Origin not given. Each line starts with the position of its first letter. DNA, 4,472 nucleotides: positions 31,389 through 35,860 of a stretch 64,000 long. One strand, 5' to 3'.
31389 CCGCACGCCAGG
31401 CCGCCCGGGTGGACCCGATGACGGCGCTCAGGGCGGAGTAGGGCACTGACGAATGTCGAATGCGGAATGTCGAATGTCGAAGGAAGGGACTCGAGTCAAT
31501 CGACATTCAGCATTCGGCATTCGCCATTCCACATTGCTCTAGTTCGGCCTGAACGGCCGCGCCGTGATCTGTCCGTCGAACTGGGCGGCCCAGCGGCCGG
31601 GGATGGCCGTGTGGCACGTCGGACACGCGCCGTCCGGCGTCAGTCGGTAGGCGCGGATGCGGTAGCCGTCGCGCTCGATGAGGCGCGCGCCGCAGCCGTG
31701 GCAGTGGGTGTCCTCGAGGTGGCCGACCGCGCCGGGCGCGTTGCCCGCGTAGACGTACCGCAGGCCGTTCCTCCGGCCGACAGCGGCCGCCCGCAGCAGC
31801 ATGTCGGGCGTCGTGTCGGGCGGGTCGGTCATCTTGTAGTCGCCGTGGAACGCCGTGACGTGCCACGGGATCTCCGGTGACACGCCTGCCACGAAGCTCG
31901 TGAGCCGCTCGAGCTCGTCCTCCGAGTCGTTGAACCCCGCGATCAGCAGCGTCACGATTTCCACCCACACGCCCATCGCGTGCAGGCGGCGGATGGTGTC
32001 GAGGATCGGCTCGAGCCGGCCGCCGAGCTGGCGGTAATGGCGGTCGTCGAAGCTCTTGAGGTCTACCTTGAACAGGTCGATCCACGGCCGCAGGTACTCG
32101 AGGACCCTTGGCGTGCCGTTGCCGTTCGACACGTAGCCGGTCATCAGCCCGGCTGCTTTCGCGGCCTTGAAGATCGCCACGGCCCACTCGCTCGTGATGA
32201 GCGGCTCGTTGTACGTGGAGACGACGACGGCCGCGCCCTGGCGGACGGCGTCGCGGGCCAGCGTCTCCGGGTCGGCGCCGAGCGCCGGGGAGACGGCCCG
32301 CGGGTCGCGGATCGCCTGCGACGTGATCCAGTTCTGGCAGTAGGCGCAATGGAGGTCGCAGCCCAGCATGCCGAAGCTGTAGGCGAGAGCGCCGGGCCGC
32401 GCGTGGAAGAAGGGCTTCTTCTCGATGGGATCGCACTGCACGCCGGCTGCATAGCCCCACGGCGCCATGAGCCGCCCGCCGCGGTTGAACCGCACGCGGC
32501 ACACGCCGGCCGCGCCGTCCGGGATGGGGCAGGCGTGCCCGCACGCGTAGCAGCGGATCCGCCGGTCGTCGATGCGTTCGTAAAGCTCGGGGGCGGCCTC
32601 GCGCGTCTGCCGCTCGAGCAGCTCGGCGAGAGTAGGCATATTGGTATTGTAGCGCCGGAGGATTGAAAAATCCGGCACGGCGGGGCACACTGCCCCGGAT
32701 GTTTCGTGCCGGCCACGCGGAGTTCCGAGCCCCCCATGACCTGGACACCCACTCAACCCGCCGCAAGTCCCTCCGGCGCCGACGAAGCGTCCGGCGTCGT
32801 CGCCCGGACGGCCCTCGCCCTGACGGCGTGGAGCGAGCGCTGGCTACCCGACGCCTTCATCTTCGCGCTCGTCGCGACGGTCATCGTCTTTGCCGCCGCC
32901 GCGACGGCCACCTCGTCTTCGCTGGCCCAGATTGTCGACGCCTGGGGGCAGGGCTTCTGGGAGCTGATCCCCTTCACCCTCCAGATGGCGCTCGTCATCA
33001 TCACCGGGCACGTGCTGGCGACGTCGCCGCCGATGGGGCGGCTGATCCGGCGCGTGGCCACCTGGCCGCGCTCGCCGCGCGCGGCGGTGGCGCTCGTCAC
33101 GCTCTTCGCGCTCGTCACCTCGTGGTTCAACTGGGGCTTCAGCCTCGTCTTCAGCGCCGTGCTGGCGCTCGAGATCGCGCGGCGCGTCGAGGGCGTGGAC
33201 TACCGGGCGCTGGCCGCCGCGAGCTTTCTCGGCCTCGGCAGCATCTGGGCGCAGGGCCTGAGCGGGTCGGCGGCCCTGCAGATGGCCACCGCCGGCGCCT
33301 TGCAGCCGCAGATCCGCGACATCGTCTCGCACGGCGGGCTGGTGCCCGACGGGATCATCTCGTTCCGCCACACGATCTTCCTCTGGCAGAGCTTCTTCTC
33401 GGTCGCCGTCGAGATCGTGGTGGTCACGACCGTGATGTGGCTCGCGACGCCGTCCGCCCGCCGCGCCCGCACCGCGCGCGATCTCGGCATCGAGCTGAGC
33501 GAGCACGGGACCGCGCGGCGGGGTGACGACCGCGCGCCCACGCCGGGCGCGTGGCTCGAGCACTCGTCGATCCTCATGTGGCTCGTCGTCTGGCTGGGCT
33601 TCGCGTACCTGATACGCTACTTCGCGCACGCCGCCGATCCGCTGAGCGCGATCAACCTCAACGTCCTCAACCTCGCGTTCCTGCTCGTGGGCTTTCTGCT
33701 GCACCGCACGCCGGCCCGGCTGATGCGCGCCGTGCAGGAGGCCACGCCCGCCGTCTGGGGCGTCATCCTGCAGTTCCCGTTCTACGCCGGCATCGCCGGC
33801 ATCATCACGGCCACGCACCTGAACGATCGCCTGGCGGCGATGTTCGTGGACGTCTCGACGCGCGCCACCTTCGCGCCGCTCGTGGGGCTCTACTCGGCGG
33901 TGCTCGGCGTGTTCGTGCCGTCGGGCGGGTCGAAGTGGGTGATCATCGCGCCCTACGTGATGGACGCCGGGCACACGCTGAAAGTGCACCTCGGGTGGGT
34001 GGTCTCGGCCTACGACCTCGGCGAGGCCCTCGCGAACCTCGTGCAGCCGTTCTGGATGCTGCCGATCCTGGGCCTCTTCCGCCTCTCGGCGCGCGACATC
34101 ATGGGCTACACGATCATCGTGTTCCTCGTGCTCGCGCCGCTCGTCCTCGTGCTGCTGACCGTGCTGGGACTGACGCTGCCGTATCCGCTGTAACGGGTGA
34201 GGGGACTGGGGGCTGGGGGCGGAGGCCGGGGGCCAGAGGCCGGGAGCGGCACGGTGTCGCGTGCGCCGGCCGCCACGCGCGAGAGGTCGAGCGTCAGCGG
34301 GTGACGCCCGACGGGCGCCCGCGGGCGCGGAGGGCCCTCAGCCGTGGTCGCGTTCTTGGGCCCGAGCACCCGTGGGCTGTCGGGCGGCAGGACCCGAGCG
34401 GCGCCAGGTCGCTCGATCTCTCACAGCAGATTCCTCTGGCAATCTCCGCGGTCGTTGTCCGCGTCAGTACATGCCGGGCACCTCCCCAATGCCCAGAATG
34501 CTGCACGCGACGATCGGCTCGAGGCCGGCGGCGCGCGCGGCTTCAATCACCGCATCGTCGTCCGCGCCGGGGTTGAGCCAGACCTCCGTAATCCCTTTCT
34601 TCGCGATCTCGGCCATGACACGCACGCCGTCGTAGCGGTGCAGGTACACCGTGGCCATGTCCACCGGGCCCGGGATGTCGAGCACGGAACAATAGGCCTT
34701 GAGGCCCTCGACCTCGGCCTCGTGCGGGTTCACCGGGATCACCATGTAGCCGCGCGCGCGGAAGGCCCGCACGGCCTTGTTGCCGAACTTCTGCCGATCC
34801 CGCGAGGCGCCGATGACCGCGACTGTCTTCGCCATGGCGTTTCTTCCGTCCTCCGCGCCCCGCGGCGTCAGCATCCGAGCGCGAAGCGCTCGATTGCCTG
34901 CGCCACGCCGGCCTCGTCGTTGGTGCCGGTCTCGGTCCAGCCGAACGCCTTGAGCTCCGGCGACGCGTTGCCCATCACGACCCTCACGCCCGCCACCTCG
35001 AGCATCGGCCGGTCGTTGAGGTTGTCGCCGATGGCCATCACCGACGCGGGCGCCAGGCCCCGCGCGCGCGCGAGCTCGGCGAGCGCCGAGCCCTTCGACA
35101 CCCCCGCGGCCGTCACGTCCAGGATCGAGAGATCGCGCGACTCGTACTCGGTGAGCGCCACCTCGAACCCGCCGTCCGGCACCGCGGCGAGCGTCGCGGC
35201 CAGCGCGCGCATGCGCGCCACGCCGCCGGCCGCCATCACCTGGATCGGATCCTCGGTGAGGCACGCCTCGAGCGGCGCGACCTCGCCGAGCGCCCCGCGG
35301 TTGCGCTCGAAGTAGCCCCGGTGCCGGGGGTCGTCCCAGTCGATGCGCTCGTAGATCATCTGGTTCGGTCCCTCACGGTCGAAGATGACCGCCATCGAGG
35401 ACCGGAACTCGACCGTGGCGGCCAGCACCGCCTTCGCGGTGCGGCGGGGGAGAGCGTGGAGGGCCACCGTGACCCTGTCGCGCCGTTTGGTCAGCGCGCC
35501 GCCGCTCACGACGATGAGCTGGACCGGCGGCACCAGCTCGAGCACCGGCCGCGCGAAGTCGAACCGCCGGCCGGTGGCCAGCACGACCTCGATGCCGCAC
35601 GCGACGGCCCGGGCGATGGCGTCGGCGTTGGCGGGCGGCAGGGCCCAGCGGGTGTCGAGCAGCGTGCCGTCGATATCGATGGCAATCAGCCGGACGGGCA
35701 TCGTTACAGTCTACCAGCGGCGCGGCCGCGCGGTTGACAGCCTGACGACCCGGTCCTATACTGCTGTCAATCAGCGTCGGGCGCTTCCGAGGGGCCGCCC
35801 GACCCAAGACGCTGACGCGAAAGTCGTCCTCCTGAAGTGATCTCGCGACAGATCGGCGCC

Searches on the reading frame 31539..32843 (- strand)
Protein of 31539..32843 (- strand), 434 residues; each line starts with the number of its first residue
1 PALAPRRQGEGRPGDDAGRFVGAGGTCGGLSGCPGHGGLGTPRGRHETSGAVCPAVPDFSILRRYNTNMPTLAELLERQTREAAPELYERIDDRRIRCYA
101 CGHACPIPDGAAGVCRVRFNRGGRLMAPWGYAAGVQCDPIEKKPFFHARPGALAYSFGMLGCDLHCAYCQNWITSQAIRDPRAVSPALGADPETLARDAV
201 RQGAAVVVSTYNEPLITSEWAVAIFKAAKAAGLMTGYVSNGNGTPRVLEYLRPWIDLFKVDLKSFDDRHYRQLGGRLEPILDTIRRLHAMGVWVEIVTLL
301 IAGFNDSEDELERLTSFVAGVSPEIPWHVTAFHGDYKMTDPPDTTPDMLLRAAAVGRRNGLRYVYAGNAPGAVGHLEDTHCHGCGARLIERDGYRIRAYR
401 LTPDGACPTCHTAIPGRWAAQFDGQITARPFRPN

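Call 51: search_protein_families(library=pfam, proteins=[window:31539-32843:-], max_evalue=0.01)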
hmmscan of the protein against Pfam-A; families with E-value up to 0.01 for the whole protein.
window:31539-32843:- (434 aa): 1 family
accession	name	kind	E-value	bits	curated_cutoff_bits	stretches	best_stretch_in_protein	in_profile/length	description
PF04055.27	Radical_SAM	-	1.5e-18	67.9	29.5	1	161-314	6-162/166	Radical SAM superfamily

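Call 52: search_protein_families(library=ncbifam, proteins=[window:31539-32843:-], max_evalue=0.001)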
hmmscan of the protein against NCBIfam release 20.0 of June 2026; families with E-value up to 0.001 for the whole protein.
window:31539-32843:- (434 aa): 14 families
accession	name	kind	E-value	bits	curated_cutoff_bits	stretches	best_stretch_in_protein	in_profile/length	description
TIGR04337.1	AmmeMemoSam_rS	hypoth_equivalog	6.3e-89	298.2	220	1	88-421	4-336/349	AmmeMemoRadiSam system radical SAM enzyme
TIGR02493.1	PFLA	equivalog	2e-16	60.1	231.75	1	159-321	22-186/235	pyruvate formate-lyase-activating protein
TIGR02494.1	PFLE_PFLC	subfamily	1.8e-14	53.7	174.35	1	213-323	133-244/293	glycyl-radical enzyme activating protein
TIGR04041.1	activase_YjjW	hypoth_equivalog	1.2e-13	51.1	250.2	1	213-333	118-239/276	YjjW family glycine radical enzyme activase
TIGR04395.1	cutC_activ_rSAM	equivalog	1.8e-13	50.4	360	1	211-319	137-246/309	choline TMA-lyase-activating enzyme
NF048010.1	SfplDhtActHpsHDes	equivalog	3.7e-12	45.7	430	1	201-333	130-264/298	(2S)-3-sulfopropanediol dehydratase activating enzyme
TIGR04003.1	rSAM_BssD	equivalog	3.1e-11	43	496.45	1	213-322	137-248/314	[benzylsuccinate synthase]-activating enzyme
NF033719.1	ind_deCO2_activ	equivalog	2.3e-09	37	425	1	202-319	129-246/302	indoleacetate decarboxylase activase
NF043069.1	T4HPD_activ_SAM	equivalog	6.6e-09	35.6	425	1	212-321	132-242/299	trans-4-hydroxy-L-proline dehydratase activase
NF048008.1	SfplDhtActHpfHKleb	equivalog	2.7e-08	33.5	500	1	201-318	125-242/308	(2S)-3-sulfopropanediol dehydratase activating enzyme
NF008356.0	PRK11145.1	equivalog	3.5e-08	33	375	1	158-320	26-190/246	pyruvate formate lyase 1-activating protein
NF033717.2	HPDL_rSAM_activ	equivalog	2.2e-06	27.2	420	1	207-319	134-249/311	4-hydroxyphenylacetate decarboxylase activase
TIGR02495.1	NrdG2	equivalog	3.4e-06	26.5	131.15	1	150-316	14-178/193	anaerobic ribonucleoside-triphosphate reductase activating protein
TIGR02666.1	moaA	equivalog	1.1e-05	24.6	284.05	1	162-318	20-180/336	GTP 3',8-cyclase MoaA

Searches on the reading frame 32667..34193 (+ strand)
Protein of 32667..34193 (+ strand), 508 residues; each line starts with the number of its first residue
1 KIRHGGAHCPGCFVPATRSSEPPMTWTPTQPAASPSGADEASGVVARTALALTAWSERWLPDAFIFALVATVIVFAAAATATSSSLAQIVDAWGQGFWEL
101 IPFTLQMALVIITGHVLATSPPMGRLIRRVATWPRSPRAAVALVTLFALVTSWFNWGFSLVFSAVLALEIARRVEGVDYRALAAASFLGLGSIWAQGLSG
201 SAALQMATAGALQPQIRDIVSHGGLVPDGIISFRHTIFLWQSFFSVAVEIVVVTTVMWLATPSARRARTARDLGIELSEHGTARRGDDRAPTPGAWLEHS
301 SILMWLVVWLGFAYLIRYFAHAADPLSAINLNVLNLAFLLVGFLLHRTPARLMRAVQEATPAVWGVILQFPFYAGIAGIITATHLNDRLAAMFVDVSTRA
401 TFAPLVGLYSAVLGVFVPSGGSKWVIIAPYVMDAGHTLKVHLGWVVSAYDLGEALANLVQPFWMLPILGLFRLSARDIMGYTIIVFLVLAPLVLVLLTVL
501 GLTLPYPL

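Call 52: search_protein_families(library=ncbifam, proteins=[window:32667-34193:+], max_evalue=0.001)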
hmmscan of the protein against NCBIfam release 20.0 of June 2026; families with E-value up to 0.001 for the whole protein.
window:32667-34193:+ (508 aa): 1 family
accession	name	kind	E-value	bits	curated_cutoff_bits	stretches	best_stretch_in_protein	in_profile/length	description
TIGR00366.1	TIGR00366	hypoth_equivalog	2.1e-107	360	575.75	1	50-487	4-437/438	TIGR00366 family protein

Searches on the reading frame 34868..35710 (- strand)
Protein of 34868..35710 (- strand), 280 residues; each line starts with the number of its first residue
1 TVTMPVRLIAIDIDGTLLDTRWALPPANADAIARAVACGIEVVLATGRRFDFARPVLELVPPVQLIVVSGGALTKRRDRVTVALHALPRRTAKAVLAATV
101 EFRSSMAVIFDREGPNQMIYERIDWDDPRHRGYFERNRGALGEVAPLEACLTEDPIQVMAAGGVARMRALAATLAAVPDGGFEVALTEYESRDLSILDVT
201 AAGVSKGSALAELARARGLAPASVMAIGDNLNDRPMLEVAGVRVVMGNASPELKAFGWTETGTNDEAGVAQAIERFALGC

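Call 52: search_protein_families(library=ncbifam, proteins=[window:34868-35710:-], max_evalue=0.001)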
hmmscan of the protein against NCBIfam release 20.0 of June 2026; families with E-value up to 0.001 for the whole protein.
window:34868-35710:- (280 aa): 21 families
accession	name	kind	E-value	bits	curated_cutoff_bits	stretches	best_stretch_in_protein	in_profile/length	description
TIGR00099.1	Cof-subfamily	subfamily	1.7e-38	132.7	137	1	8-273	1-256/256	Cof-type HAD-IIB family hydrolase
NF007806.0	PRK10513.1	equivalog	7.9e-31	107.4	273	2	196-278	187-269/270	sugar-phosphatase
NF007821.0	PRK10530.1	equivalog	1.8e-24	86.5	274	1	4-275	1-269/272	pyridoxal phosphatase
NF002245.0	PRK01158.1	equivalog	1.8e-23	83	198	2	199-277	151-229/233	phosphoglycolate phosphatase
TIGR01484.1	HAD-SF-IIB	subfamily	3.4e-22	79.6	41.8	2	8-108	1-104/221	HAD-IIB family hydrolase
TIGR01482.1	SPP-subfamily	subfamily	6.4e-20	71.7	107.15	2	197-270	141-212/225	sucrose-phosphate phosphatase subfamily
TIGR01487.1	Pglycolate_arch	equivalog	2.5e-19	70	122.75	2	199-257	141-199/215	phosphoglycolate phosphatase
NF011705.0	PRK15126.1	equivalog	1.2e-18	67.4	336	2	196-255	179-238/272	HMP-PP phosphatase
NF008213.0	PRK10976.1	equivalog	2.1e-15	56.9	386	1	195-271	180-258/266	sugar/pyridoxal phosphate phosphatase YigL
NF045966.1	YcsE_rel_Pase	equivalog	3.6e-12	46.3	220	1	199-257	185-243/265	YcsE-related riboflavin metabolism phosphatase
NF001217.0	PRK00192.1-4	equivalog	5.1e-11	42.6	373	1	201-248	178-225/265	mannosyl-3-phosphoglycerate phosphatase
TIGR01486.1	HAD-SF-IIB-MPGP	subfamily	1.5e-10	40.9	164.75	1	199-275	171-255/257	mannosyl-3-phosphoglycerate phosphatase family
TIGR02463.1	MPGP_rel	hypoth_equivalog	2.1e-07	31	282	0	199-246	168-215/216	mannosyl-3-phosphoglycerate phosphatase-related protein YedP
TIGR02461.1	osmo_MPG_phos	equivalog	2.7e-07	30.9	244.35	0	9-86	2-79/227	mannosyl-3-phosphoglycerate phosphatase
TIGR01670.1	KdsC-phosphatas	subfamily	1e-05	25.5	106.95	1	181-255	52-126/154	3-deoxy-D-manno-octulosonate 8-phosphate phosphatase, YrbI family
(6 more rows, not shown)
